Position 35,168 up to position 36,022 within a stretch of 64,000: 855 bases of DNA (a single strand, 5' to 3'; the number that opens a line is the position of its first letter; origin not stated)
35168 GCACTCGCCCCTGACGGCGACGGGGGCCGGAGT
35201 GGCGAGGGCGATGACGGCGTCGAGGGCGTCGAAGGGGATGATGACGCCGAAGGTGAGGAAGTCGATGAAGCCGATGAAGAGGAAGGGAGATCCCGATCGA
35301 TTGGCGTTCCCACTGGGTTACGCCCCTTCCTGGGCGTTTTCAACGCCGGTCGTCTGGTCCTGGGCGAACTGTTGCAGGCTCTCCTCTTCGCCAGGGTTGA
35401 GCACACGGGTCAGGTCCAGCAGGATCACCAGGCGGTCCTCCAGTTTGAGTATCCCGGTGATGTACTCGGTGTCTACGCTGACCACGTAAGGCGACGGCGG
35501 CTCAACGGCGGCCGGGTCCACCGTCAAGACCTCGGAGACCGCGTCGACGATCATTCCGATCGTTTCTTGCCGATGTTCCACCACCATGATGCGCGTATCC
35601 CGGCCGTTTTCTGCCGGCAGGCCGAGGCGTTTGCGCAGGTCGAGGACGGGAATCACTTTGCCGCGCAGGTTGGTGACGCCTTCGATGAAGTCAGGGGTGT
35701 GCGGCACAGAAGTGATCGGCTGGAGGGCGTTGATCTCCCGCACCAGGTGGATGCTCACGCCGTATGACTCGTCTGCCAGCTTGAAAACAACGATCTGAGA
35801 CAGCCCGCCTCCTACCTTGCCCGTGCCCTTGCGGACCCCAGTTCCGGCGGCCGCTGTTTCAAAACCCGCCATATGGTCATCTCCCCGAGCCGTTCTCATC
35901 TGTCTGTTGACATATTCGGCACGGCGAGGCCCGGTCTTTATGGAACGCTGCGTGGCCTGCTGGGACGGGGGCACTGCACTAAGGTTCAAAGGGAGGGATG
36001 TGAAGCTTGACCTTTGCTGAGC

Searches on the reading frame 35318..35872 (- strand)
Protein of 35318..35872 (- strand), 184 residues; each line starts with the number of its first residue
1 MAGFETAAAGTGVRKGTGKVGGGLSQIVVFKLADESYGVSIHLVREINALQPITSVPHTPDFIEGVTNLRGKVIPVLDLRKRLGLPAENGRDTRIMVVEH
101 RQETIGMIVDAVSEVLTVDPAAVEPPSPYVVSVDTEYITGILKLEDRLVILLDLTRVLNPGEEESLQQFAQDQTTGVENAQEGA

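Call 14: find_encoding_contigs(protein=window:35318-35872:-, flank=10000, max_places=10)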
Protein window:35318-35872:- (184 aa): 1 contig read that carries it; 1 place shown.
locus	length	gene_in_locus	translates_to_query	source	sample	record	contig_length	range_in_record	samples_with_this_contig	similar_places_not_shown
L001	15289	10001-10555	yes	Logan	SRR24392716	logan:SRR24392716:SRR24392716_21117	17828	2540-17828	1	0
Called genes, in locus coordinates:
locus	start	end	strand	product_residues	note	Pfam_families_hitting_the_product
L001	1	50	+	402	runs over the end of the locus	PF04041:Glyco_hydro_130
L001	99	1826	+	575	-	PF00370:FGGY_N, PF02782:FGGY_C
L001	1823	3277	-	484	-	PF01547:SBP_bac_1, PF13416:SBP_bac_8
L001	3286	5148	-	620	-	PF00664:ABC_membrane, PF00005:ABC_tran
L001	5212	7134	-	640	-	PF00664:ABC_membrane, PF00005:ABC_tran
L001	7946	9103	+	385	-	PF00561:Abhydrolase_1, PF12697:Abhydrolase_6, PF03096:Ndr, PF12146:Hydrolase_4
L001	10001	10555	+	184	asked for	PF01584:CheW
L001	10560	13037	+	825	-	-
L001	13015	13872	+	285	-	-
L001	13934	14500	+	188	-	PF03975:CheD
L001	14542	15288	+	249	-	?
